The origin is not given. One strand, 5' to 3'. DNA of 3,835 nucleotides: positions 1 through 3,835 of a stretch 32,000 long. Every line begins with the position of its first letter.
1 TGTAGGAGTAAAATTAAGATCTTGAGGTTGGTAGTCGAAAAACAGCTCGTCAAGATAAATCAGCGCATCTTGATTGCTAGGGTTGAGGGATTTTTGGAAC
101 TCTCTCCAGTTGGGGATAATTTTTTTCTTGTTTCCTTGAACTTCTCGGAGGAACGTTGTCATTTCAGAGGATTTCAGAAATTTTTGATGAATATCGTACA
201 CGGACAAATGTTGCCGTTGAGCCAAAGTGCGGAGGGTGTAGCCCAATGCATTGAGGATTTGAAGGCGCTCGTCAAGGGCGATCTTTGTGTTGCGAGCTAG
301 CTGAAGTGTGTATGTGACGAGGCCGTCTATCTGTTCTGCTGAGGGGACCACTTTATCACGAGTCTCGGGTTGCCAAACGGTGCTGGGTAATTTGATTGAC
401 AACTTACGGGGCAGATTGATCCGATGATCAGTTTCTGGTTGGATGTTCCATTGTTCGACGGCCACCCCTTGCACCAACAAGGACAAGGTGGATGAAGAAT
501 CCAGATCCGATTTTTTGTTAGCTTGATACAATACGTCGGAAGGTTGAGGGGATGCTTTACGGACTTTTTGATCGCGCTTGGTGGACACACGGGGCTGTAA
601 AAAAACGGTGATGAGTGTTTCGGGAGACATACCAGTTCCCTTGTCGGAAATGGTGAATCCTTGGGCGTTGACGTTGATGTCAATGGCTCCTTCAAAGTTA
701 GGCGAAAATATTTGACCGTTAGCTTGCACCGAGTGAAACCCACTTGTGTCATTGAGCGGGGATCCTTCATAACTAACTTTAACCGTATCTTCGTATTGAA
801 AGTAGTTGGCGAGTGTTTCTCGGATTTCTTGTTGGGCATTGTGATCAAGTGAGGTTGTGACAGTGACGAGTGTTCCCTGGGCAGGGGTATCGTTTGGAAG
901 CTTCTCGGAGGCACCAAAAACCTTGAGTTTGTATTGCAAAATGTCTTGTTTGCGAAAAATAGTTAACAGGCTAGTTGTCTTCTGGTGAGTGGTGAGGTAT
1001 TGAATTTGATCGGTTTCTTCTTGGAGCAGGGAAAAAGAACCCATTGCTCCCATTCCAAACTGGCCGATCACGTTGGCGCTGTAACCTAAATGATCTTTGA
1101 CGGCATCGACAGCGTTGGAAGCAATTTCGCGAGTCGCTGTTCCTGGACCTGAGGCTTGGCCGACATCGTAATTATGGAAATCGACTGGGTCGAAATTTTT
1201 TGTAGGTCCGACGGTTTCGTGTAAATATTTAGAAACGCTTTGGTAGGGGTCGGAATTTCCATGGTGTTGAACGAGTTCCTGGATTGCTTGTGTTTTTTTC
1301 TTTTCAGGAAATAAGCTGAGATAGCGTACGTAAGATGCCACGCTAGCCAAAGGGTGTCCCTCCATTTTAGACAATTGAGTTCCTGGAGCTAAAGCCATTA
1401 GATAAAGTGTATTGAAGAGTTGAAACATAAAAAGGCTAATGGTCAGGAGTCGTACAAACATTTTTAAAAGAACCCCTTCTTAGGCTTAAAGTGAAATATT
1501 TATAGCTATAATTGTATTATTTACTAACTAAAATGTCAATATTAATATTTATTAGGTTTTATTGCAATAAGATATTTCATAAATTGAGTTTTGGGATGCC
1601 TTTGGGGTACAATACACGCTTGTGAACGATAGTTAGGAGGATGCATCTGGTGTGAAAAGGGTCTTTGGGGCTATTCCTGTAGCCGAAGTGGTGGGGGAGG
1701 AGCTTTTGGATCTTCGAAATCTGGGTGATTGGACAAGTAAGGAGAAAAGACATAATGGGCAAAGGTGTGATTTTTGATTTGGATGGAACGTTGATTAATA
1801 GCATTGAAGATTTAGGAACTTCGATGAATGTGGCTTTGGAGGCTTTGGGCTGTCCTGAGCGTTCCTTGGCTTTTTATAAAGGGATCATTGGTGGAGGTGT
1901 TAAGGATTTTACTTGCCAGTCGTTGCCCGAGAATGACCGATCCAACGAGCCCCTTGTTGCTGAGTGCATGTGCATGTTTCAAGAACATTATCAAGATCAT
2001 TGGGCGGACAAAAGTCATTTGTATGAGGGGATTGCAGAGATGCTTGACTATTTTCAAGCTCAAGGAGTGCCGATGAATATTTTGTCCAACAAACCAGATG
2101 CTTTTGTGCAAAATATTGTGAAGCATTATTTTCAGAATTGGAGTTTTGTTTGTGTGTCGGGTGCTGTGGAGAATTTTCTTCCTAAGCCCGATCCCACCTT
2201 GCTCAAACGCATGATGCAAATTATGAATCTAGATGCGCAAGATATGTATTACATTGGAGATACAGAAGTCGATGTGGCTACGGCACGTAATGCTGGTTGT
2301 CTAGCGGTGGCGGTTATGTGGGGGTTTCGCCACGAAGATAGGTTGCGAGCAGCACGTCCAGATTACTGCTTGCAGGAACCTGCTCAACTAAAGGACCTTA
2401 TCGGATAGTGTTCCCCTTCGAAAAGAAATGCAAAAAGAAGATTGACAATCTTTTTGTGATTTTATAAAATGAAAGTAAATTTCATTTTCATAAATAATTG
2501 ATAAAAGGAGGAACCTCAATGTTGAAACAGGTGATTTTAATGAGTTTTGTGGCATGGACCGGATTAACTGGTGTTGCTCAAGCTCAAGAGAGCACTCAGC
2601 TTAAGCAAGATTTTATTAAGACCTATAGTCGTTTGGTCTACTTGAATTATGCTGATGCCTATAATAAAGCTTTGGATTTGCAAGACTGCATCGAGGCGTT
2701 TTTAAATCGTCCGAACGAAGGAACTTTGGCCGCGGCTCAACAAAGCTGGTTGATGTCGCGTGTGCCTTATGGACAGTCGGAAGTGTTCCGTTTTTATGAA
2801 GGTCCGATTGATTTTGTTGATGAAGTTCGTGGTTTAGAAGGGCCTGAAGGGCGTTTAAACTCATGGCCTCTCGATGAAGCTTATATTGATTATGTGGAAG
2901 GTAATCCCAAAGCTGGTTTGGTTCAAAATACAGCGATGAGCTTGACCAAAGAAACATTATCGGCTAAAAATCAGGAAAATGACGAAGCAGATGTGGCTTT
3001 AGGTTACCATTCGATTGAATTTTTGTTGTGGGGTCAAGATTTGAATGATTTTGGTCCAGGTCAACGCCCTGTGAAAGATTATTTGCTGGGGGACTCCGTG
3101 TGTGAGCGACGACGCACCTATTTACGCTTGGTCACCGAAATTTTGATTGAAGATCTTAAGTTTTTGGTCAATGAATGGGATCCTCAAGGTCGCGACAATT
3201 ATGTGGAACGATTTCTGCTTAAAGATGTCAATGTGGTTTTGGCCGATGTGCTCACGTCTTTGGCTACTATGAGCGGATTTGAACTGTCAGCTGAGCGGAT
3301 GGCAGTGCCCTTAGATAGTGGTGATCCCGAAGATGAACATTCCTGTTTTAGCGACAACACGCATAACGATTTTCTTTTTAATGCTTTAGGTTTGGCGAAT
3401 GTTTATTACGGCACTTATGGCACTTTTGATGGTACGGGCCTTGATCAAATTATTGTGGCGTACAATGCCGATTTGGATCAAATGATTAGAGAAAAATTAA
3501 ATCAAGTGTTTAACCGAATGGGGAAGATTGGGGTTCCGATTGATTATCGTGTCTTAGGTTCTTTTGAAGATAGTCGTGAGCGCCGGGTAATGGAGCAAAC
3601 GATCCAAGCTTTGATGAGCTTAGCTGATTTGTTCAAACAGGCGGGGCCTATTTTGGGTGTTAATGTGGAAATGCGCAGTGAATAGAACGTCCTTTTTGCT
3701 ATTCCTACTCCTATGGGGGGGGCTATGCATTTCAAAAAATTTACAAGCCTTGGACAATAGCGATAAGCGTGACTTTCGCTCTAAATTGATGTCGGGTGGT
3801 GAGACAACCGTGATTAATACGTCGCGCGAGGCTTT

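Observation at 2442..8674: Periplasmic imelysin + di-haem DUF1111 operon ends in a P1B-ATPase-like fusion rather than a permease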

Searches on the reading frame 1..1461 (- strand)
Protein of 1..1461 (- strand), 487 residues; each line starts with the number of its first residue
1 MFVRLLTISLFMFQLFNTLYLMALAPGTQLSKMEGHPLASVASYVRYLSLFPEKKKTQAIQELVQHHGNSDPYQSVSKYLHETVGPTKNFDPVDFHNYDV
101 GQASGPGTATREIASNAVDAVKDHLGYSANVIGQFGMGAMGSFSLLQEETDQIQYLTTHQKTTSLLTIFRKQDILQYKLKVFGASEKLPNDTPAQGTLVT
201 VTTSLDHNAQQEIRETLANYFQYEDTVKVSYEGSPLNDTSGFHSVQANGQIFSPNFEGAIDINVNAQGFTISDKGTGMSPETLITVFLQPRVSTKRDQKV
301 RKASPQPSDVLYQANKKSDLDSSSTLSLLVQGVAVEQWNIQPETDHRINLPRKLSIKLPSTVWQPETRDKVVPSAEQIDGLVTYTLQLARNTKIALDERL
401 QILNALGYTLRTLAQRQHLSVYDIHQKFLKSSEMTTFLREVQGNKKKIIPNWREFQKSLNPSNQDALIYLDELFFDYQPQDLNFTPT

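Call 83: search_protein_families(library=pfam, proteins=[window:1-1461:-], max_evalue=1)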
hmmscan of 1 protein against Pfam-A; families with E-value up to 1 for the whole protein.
window:1-1461:- (487 aa): 2 families
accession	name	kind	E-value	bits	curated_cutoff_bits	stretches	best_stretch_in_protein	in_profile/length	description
PF13589.12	HATPase_c_3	-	0.0004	20.8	25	1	263-296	25-62/137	Histidine kinase-, DNA gyrase B-, and HSP90-like ATPase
PF02518.31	HATPase_c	-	0.25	12.2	26.4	0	256-294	23-63/111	Histidine kinase-, DNA gyrase B-, and HSP90-like ATPase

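Call 84: search_solved_structures(query=window:1-1461:-, max_evalue=1)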
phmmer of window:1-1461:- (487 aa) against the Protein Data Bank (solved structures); distinct sequences matched with E-value up to 1: 3.
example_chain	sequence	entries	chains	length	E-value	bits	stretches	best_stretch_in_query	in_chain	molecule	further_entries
3jz3_A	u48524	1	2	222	0.36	13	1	231-286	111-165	Sensor protein qseC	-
7c04_A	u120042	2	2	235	0.64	12.2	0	104-145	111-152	Heat shock protein 75 kDa, mitochondrial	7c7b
5f3k_A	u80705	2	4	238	0.67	12.1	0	104-145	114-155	Heat shock protein 75 kDa, mitochondrial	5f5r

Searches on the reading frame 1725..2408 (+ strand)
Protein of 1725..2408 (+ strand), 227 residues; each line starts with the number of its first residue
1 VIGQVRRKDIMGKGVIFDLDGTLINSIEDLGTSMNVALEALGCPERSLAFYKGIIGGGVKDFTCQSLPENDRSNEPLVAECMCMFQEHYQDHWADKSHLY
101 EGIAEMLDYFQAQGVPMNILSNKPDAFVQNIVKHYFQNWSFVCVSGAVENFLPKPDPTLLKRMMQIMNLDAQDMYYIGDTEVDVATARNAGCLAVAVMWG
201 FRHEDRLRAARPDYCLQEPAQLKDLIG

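Call 5: search_protein_families(library=pfam, proteins=[window:1725-2408:+], max_evalue=0.01)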
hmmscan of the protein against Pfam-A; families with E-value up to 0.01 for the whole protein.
window:1725-2408:+ (227 aa): 6 families
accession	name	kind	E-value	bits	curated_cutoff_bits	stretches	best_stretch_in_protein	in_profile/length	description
PF13419.12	HAD_2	-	1.4e-29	103.9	23.8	1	15-197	1-178/178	Haloacid dehalogenase-like hydrolase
PF00702.32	Hydrolase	-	1.2e-19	71.9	26.4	1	13-191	2-191/191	haloacid dehalogenase-like hydrolase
PF13242.12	Hydrolase_like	-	3.7e-11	43.2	22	1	153-217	3-70/75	HAD-hyrolase-like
PF12710.13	HAD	-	1.6e-08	35.6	27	1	15-188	1-189/189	haloacid dehalogenase-like hydrolase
PF08282.18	Hydrolase_3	-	0.0012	19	20.9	0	15-39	1-25/255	haloacid dehalogenase-like hydrolase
PF13344.12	Hydrolase_6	-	0.0055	17.2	27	0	96-134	12-50/101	Haloacid dehalogenase-like hydrolase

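Call 6: search_protein_families(library=ncbifam, proteins=[window:1725-2408:+], max_evalue=0.01)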
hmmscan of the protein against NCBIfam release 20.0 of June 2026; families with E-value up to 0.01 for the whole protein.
window:1725-2408:+ (227 aa): 44 families (the best 25 are shown)
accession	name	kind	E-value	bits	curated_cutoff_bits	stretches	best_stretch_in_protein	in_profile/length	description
NF009695.0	PRK13222.1-2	equivalog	1.8e-42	145.4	225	1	13-226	7-222/226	phosphoglycolate phosphatase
TIGR01449.2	PGP_bact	equivalog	1.1e-37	129.7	180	1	15-225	1-212/213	phosphoglycolate phosphatase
NF009697.0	PRK13222.1-4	equivalog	2.5e-30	105.5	327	1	13-227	8-223/232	phosphoglycolate phosphatase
NF009698.0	PRK13223.1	equivalog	5e-27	94.8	466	1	11-216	12-219/272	phosphoglycolate phosphatase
NF009700.0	PRK13226.1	equivalog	2.2e-26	93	342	1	12-222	12-220/229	phosphoglycolate phosphatase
NF009694.0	PRK13222.1-1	equivalog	1.2e-24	87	415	2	82-221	95-234/252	phosphoglycolate phosphatase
TIGR01454.1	AHBA_synth_RP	hypoth_equivalog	5e-22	78.5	246.65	1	15-226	1-203/205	AHBA synthesis associated protein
NF009804.0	PRK13288.1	equivalog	1.1e-21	77.4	218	1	13-225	4-209/215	pyrophosphatase PpaX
NF009696.0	PRK13222.1-3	equivalog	2.9e-21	76.2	359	1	13-225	4-215/223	N-acetylmuramic acid 6-phosphate phosphatase MupP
TIGR01662.1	HAD-SF-IIIA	subfamily_domain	8.9e-13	48.5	44.6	1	90-197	17-138/141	HAD-IIIA family hydrolase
NF009699.0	PRK13225.1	equivalog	9.6e-13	48.2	368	1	98-223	142-264/273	phosphoglycolate phosphatase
TIGR03351.1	PhnX-like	hypoth_equivalog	1.8e-12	47.7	218.9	1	15-226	4-219/220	phosphonatase-like hydrolase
TIGR02252.1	DREG-2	subfamily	9.6e-11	41.8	155.2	1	84-194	90-201/203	HAD hydrolase, REG-2-like, family IA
TIGR02253.1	CTE7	subfamily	4e-10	39.8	169.75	1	13-219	3-217/221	TIGR02253 family HAD-type hydrolase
TIGR01422.2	phosphonatase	equivalog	4.5e-10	39.2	220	1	78-198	78-200/251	phosphonoacetaldehyde hydrolase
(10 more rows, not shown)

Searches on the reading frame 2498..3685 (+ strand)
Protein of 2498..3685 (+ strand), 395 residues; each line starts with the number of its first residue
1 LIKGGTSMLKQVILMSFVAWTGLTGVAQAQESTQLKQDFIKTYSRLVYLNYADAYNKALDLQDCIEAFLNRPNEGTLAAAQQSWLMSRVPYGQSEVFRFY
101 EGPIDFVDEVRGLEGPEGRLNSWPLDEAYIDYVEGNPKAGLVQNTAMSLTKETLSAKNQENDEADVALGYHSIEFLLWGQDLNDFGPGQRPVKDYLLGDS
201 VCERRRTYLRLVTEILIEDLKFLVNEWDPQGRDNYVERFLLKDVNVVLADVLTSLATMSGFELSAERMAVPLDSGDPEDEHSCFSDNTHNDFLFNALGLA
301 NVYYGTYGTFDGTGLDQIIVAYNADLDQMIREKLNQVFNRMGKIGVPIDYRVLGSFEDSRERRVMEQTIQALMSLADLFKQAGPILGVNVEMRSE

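Call 5: search_protein_families(library=pfam, proteins=[window:2498-3685:+], max_evalue=0.01)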
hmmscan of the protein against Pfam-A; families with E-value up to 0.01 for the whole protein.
window:2498-3685:+ (395 aa): 1 family
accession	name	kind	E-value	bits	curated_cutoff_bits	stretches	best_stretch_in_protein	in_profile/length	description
PF09375.15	Peptidase_M75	-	1.8e-62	212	23.5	1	50-376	4-285/288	Imelysin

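Call 6: search_protein_families(library=ncbifam, proteins=[window:2498-3685:+], max_evalue=0.01)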
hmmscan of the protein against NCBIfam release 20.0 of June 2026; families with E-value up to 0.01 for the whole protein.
window:2498-3685:+ (395 aa): 1 family
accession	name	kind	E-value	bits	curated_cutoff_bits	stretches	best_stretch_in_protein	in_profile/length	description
NF047655.1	ImlysnLruBLepto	equivalog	1.4e-42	146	850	1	29-313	42-339/441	imelysin LruB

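Call 29: list_cluster_members(proteins=[P0073, P0076, P0074, P0075, window:2498-3685:+, window:3657-5075:+, window:14592-15587:+])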
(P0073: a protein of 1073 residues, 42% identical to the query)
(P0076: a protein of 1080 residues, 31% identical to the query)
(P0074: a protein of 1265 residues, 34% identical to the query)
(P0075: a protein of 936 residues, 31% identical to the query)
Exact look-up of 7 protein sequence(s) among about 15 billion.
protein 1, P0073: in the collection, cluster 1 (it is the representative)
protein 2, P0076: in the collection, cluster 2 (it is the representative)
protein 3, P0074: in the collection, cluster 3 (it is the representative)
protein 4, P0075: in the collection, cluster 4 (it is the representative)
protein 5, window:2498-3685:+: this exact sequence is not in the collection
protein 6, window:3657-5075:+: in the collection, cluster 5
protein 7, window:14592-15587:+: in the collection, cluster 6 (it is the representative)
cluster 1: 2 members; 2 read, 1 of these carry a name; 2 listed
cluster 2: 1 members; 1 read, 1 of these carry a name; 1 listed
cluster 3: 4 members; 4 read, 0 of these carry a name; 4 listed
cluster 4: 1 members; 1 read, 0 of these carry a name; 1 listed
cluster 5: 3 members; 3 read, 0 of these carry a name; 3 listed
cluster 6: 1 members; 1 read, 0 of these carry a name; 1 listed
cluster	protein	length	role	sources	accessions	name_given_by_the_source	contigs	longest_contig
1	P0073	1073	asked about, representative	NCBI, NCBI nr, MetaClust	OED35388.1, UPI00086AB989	hypothetical protein AB834_04680 [PVC group bacterium (ex Bugula neritina AB1)] | status=active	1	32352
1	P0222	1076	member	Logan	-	-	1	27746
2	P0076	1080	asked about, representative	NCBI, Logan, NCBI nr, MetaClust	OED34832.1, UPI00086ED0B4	hypothetical protein AB834_05860 [PVC group bacterium (ex Bugula neritina AB1)] | status=active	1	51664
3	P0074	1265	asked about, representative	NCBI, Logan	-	-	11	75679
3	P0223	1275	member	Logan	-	-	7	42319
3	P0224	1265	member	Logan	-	-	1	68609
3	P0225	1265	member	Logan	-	-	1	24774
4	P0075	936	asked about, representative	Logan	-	-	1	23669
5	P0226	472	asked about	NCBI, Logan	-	-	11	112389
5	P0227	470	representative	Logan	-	-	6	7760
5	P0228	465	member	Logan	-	-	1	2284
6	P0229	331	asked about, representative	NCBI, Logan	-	-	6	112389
